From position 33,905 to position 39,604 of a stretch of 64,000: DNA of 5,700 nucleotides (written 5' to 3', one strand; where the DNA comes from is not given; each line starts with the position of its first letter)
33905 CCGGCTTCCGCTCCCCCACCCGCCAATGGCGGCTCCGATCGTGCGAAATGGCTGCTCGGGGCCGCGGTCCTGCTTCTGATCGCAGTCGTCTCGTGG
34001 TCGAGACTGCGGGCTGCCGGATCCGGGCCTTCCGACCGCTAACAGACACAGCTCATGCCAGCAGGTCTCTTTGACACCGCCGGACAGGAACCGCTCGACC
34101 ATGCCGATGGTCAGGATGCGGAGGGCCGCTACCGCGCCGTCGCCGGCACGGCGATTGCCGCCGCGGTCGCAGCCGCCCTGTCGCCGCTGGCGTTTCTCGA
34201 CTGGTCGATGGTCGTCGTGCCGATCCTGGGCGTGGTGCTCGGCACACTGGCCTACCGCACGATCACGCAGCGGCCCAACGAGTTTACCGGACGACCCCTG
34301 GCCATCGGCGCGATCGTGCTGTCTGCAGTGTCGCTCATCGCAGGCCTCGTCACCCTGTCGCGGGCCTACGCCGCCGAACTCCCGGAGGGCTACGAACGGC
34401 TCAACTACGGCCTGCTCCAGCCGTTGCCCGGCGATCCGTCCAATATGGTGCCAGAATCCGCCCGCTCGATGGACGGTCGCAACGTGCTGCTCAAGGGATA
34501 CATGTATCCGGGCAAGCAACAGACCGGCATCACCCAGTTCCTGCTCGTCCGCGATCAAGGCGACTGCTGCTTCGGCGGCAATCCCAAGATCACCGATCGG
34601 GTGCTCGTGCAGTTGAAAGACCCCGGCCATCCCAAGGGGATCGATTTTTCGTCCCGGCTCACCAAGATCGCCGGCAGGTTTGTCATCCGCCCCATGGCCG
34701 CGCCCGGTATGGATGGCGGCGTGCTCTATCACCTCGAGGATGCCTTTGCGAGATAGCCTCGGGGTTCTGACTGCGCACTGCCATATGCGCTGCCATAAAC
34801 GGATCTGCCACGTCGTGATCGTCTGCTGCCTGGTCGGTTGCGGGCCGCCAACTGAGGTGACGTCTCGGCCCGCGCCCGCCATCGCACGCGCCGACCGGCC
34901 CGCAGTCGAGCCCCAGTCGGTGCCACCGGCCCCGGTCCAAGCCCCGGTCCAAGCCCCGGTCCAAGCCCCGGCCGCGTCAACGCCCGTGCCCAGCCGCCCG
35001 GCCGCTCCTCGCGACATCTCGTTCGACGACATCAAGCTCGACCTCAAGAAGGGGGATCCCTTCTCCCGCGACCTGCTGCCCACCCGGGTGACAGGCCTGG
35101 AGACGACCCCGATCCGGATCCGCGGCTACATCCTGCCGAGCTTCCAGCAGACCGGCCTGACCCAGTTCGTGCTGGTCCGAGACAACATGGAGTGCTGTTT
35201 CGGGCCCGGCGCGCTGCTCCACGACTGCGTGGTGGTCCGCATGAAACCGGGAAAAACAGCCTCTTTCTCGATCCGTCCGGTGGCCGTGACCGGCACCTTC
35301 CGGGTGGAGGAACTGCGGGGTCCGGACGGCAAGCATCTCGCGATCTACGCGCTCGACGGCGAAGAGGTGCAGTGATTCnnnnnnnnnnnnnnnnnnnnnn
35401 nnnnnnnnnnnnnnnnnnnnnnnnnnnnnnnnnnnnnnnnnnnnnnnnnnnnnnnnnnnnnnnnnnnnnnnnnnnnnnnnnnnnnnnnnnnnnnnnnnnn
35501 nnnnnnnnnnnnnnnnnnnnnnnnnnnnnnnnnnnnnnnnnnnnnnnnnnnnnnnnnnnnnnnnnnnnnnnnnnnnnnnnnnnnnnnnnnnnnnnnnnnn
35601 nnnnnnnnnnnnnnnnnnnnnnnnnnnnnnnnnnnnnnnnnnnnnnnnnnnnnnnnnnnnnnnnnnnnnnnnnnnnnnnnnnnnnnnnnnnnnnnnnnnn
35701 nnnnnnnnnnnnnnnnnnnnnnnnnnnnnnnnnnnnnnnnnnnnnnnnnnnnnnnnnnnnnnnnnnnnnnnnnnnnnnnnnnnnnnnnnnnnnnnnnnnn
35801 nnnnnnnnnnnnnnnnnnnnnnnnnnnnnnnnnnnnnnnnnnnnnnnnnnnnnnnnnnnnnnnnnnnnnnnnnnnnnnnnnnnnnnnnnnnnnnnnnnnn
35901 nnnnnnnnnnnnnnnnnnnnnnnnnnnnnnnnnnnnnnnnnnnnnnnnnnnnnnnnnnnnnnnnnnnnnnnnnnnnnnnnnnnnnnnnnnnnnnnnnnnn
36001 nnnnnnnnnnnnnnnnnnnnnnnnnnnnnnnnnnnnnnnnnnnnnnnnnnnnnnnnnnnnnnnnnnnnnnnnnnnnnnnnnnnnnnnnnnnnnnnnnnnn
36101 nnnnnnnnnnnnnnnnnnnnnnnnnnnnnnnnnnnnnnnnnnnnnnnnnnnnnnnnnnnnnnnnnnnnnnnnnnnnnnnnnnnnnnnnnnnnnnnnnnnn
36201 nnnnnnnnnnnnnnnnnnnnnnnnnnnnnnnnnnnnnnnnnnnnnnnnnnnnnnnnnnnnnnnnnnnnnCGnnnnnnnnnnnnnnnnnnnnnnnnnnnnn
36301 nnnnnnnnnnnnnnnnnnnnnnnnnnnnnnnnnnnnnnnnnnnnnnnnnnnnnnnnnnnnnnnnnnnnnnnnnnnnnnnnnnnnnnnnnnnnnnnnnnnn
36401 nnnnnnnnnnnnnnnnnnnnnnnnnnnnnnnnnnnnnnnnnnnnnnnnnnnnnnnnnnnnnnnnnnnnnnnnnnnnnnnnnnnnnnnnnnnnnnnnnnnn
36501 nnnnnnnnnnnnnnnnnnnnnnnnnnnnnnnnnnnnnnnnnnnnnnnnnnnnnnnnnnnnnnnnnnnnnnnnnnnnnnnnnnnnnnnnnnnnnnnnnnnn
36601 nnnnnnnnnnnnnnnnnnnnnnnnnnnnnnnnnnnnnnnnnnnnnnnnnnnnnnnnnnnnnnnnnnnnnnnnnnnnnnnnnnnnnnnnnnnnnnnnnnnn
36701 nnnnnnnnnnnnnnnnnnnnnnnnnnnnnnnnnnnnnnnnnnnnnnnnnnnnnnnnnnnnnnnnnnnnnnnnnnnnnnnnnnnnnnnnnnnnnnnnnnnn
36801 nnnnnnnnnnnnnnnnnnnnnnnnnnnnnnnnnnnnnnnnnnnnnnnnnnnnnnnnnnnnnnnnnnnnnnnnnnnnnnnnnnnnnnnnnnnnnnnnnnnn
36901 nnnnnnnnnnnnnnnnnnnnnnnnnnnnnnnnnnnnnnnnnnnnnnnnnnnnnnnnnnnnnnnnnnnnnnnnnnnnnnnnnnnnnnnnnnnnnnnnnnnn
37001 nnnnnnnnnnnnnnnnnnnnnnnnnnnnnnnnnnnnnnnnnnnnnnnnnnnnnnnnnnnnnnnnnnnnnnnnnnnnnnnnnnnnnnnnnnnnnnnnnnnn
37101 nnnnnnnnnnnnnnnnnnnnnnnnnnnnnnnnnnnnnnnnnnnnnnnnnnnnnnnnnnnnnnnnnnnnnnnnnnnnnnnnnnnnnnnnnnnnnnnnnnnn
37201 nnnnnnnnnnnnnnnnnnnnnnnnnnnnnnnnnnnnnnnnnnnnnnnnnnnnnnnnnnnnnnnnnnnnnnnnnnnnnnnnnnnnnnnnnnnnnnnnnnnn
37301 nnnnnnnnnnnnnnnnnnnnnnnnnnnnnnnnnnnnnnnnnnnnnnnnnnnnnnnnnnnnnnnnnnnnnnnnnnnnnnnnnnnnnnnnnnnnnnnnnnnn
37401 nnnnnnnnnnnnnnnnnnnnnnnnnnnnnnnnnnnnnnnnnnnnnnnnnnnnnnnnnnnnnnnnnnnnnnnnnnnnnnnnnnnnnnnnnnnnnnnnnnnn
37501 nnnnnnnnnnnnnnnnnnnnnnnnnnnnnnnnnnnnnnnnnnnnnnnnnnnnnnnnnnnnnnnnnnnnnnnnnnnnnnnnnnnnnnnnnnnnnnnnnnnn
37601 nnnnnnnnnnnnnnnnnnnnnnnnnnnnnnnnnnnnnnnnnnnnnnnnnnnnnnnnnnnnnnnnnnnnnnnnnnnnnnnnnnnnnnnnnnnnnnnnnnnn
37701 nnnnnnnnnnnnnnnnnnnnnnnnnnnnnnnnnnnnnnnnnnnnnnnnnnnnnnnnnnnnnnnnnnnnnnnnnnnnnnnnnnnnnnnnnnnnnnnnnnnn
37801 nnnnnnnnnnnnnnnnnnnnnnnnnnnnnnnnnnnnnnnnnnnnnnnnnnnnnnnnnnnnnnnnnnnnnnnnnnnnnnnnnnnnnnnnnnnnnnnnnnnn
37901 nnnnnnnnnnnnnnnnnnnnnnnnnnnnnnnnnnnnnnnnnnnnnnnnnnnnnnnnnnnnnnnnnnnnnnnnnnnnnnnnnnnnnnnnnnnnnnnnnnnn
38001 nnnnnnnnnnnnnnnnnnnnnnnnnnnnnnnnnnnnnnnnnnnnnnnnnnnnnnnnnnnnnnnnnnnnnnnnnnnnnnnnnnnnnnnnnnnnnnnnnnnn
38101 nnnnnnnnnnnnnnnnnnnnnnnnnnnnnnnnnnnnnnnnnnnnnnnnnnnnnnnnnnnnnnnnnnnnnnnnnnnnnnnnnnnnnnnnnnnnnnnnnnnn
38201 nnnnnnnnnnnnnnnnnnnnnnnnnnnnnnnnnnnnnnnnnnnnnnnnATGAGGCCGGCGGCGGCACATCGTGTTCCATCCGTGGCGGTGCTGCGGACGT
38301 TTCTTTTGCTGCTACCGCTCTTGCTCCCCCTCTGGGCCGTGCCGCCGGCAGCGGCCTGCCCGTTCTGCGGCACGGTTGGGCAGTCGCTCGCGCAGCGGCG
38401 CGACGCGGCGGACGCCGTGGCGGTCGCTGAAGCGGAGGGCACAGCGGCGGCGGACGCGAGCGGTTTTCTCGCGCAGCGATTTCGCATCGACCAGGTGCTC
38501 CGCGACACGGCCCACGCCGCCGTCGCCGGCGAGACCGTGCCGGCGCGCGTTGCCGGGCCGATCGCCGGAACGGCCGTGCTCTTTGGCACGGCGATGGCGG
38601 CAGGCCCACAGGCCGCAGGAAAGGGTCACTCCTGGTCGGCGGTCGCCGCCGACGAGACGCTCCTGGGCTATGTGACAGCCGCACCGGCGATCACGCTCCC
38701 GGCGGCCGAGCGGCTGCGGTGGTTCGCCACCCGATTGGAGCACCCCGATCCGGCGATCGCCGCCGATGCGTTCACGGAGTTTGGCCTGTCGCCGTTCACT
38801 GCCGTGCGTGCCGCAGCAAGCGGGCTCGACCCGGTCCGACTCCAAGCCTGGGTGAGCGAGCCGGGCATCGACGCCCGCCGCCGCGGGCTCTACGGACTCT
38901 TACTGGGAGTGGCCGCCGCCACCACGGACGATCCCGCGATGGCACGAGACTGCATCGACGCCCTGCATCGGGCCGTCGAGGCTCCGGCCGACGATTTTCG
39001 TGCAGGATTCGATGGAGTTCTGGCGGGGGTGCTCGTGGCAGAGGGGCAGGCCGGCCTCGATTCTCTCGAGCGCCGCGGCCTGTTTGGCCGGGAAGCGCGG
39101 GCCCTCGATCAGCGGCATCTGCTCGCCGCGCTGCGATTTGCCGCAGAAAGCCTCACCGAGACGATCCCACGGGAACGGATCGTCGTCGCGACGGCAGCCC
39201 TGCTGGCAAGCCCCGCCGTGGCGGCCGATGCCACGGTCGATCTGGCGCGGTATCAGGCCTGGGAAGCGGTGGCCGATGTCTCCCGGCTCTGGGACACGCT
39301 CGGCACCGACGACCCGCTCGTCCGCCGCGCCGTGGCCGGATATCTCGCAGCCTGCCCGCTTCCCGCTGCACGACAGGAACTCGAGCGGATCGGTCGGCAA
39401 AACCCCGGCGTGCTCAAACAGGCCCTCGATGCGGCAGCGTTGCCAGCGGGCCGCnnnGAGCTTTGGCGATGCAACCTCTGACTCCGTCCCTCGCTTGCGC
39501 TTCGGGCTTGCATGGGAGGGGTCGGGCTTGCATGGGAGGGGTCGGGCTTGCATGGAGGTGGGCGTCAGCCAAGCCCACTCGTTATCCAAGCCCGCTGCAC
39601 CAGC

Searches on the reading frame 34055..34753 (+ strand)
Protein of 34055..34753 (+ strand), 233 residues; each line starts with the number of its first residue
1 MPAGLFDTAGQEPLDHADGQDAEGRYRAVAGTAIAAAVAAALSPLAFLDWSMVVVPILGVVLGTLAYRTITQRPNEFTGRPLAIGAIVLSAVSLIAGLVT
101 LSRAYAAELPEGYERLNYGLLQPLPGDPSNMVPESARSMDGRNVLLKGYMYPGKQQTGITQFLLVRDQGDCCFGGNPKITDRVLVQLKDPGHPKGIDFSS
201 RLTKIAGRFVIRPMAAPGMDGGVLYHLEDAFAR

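Call 8: search_protein_families(library=pfam, proteins=[window:34055-34753:+], max_evalue=0.01)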
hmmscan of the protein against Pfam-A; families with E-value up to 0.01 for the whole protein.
window:34055-34753:+ (233 aa): 1 family
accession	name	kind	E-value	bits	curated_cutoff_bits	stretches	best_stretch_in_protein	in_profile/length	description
PF13828.11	DUF4190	-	1.2e-08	35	35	1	33-99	2-61/62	Domain of unknown function (DUF4190)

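Call 15: search_protein_families(library=ncbifam, proteins=[window:34055-34753:+], max_evalue=0.01)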
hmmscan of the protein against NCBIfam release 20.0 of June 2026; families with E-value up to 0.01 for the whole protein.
window:34055-34753:+ (233 aa): 1 family
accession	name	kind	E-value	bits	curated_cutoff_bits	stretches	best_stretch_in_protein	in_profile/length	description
NF010397.0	PRK13825.1-1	equivalog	0.00099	18.2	882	1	16-94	127-213/436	conjugal transfer protein TraB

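Call 41: search_solved_structures(query=window:34055-34753:+, max_evalue=1)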
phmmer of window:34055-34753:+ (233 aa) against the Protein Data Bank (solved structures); distinct sequences matched with E-value up to 1: 0.

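Call 78: search_protein_families(library=pfam, proteins=[window:34055-34753:+], max_evalue=0.1)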
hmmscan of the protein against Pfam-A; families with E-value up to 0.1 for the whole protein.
window:34055-34753:+ (233 aa): 5 families
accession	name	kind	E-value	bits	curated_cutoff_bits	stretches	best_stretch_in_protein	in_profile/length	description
PF13828.11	DUF4190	-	1.2e-08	35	35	1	33-99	2-61/62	Domain of unknown function (DUF4190)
PF19733.4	DUF6223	-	0.011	16.5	27.4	1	53-104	10-60/98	Family of unknown function (DUF6223)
PF11992.13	TgpA_N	-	0.014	14.9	30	1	33-96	2-68/333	TgpA N-terminal domain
PF11736.14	DUF3299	-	0.027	15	22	1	137-189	45-99/139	Protein of unknown function (DUF3299)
PF06738.18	ThrE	-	0.053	13.4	26.3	1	22-102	102-185/241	Putative threonine/serine exporter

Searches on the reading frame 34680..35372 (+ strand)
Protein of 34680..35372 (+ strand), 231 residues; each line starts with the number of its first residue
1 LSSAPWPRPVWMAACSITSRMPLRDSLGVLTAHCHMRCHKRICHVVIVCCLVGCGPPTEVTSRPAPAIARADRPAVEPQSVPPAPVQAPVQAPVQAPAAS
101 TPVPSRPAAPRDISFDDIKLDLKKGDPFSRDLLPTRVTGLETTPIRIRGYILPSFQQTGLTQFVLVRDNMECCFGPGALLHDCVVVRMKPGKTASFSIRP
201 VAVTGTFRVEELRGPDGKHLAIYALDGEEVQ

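Call 8: search_protein_families(library=pfam, proteins=[window:34680-35372:+], max_evalue=0.01)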
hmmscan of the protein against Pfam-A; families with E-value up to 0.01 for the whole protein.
window:34680-35372:+ (231 aa): 1 family
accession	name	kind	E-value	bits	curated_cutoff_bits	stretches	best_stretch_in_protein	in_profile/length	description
PF11736.14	DUF3299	-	0.00081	19.9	22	1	138-230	45-137/139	Protein of unknown function (DUF3299)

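Call 15: search_protein_families(library=ncbifam, proteins=[window:34680-35372:+], max_evalue=0.01)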
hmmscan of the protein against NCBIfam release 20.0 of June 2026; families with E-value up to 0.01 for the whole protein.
window:34680-35372:+ (231 aa): 0 families

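Call 42: search_solved_structures(query=window:34680-35372:+, max_evalue=1)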
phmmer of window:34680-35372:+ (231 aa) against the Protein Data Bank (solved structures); distinct sequences matched with E-value up to 1: 3.
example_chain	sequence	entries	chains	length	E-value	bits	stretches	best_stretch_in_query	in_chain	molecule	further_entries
4hsp_A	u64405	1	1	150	0.00092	22.2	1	105-212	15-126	hypothetical protein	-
6brg_A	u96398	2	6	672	0.85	12.5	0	47-124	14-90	Deoxynucleoside triphosphate triphosphohydrolase SAMHD1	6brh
6brk_A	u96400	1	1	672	0.85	12.4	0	47-124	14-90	Deoxynucleoside triphosphate triphosphohydrolase SAMHD1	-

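Call 51: search_solved_structures(query=window:34785-35372:+, max_evalue=0.1, show_alignments=1)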
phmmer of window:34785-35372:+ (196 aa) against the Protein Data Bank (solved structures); distinct sequences matched with E-value up to 0.1: 1.
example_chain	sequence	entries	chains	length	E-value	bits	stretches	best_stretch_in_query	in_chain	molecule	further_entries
4hsp_A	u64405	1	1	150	0.0014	21.8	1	70-177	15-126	hypothetical protein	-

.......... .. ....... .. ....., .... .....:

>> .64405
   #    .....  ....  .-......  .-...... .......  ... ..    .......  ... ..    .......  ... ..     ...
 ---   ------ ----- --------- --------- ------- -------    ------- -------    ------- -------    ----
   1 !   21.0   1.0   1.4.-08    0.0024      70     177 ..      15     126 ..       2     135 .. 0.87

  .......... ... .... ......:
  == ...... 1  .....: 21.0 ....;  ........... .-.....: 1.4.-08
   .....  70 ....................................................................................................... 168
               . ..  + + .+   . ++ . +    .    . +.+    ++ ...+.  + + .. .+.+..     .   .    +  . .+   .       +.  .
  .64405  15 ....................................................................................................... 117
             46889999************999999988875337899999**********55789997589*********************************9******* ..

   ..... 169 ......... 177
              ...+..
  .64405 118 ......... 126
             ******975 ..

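Call 78: search_protein_families(library=pfam, proteins=[window:34785-35372:+], max_evalue=0.1)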
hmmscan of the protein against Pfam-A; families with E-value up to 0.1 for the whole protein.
window:34785-35372:+ (196 aa): 1 family
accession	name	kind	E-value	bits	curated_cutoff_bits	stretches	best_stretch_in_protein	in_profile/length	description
PF11736.14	DUF3299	-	0.00056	20.5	22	1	103-195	45-137/139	Protein of unknown function (DUF3299)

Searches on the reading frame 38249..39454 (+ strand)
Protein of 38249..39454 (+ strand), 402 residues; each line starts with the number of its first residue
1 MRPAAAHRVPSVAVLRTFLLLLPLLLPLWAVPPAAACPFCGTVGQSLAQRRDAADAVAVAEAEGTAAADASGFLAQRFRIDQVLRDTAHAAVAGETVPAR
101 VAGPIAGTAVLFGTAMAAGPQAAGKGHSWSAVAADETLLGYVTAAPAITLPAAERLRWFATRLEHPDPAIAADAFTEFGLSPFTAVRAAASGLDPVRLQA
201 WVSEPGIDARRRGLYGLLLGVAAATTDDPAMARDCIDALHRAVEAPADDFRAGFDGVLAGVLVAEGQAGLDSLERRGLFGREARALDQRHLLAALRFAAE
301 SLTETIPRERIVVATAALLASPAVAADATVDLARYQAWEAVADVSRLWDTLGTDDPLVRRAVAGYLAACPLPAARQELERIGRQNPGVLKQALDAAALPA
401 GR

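Call 8: search_protein_families(library=pfam, proteins=[window:38249-39454:+], max_evalue=0.01)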
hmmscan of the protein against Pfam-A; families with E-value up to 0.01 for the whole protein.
window:38249-39454:+ (402 aa): 1 family
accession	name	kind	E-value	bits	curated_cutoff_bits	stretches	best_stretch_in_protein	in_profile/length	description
PF13646.12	HEAT_2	-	0.0026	18.5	27.7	1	320-393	12-84/88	HEAT repeats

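Call 10: find_homologous_proteins(query=window:38249-39454:+, max_evalue=0.001)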
Query window:38249-39454:+ (402 aa): 569 proteins with E <= 0.001 among 8000 candidates; the best 120 are listed.
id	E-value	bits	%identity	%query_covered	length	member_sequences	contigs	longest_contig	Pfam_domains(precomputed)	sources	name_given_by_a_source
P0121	3.1e-228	776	93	100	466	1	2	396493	-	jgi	jgi:hypothetical protein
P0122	3.8e-220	749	90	100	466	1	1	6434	-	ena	-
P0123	8.6e-220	748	90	97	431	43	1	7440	-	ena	-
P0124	8.3e-204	695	95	88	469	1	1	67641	-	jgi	jgi:hypothetical protein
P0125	1.2e-195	668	84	93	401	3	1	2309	-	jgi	jgi:hypothetical protein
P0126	7.1e-195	666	82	98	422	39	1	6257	-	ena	-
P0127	4.0e-194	663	81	99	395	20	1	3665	-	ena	-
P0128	1.4e-191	655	81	98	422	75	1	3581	-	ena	-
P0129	9.8e-191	652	85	88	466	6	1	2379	-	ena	-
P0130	5.0e-190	650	83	92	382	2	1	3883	-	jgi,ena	-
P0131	6.7e-190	649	85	88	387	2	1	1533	-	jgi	-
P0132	1.1e-186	639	84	91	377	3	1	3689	-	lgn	-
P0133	4.2e-186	637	81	93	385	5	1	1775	-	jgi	-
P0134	7.0e-186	636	81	95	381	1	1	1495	-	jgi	jgi:hypothetical protein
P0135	4.0e-185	634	77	100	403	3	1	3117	-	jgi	jgi:hypothetical protein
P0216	7.7e-130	452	61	96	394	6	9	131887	-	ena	-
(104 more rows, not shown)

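Call 15: search_protein_families(library=ncbifam, proteins=[window:38249-39454:+], max_evalue=0.01)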
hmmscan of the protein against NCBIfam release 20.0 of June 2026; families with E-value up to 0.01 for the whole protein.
window:38249-39454:+ (402 aa): 0 families

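Call 23: find_encoding_contigs(protein=P0216, flank=10000, max_places=2)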
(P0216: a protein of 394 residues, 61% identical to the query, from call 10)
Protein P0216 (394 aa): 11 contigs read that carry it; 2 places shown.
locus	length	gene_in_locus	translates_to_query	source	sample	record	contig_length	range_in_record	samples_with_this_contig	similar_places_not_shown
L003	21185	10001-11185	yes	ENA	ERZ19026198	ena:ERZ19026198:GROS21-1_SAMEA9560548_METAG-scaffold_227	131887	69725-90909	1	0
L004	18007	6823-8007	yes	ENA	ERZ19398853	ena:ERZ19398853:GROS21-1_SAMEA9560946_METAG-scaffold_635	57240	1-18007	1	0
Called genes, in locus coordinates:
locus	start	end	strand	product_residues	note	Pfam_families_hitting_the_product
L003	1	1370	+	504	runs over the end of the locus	PF05697:Trigger_N, PF05698:Trigger_C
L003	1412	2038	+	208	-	PF00574:CLP_protease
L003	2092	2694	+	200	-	PF00574:CLP_protease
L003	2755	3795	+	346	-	-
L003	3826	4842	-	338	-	PF00044:Gp_dh_N, PF02800:Gp_dh_C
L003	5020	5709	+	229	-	PF00005:ABC_tran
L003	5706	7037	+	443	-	PF12704:MacB_PCD, PF02687:FtsX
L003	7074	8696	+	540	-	-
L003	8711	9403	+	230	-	PF13828:DUF4190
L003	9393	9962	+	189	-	PF11736:DUF3299 (weak)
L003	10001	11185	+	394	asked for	-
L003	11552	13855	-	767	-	PF02321:OEP (faint)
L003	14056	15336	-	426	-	PF02424:ApbE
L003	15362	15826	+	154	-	-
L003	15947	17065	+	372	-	PF07963:N_methyl, PF07596:SBP_bac_10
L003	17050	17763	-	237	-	PF02527:GidB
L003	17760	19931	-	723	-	PF12437:GSIII_N, PF00120:Gln-synt_C, PF18318:Gln-synt_C-ter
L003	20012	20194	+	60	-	-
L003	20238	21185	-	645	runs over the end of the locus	PF00595:PDZ, PF13180:PDZ_2, PF17820:PDZ_6, PF03572:Peptidase_S41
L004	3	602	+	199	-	?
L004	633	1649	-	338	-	PF00044:Gp_dh_N, PF02800:Gp_dh_C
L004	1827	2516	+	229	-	PF00005:ABC_tran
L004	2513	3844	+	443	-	PF12704:MacB_PCD, PF02687:FtsX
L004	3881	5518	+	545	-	-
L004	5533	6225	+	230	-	PF13828:DUF4190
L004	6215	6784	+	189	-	PF11736:DUF3299 (weak)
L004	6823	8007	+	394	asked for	-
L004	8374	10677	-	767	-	PF02321:OEP (faint)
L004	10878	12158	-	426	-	PF02424:ApbE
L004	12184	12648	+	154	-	-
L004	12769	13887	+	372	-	PF07963:N_methyl, PF07596:SBP_bac_10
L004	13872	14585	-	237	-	PF02527:GidB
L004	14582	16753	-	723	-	PF12437:GSIII_N, PF00120:Gln-synt_C, PF18318:Gln-synt_C-ter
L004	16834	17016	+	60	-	-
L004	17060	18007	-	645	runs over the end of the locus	PF00595:PDZ, PF13180:PDZ_2, PF17820:PDZ_6, PF03572:Peptidase_S41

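Call 78: search_protein_families(library=pfam, proteins=[L003:8711-9400:+, L003:9393-9959:+], max_evalue=0.1)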
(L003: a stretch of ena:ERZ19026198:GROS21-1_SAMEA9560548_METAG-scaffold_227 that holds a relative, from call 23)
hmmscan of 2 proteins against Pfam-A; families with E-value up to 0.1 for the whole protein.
L003:8711-9400:+ (230 aa): 3 families
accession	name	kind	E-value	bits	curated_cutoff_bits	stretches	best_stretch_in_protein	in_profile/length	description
PF13828.11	DUF4190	-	6e-09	36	35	1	34-97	3-59/62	Domain of unknown function (DUF4190)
PF11992.13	TgpA_N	-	0.00088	18.8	30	1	33-96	2-68/333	TgpA N-terminal domain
PF11736.14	DUF3299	-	0.027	15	22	1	138-227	46-135/139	Protein of unknown function (DUF3299)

L003:9393-9959:+ (189 aa): 1 family
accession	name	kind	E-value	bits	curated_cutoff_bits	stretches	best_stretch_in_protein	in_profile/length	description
PF11736.14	DUF3299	-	5.4e-06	27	22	1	95-189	44-138/139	Protein of unknown function (DUF3299)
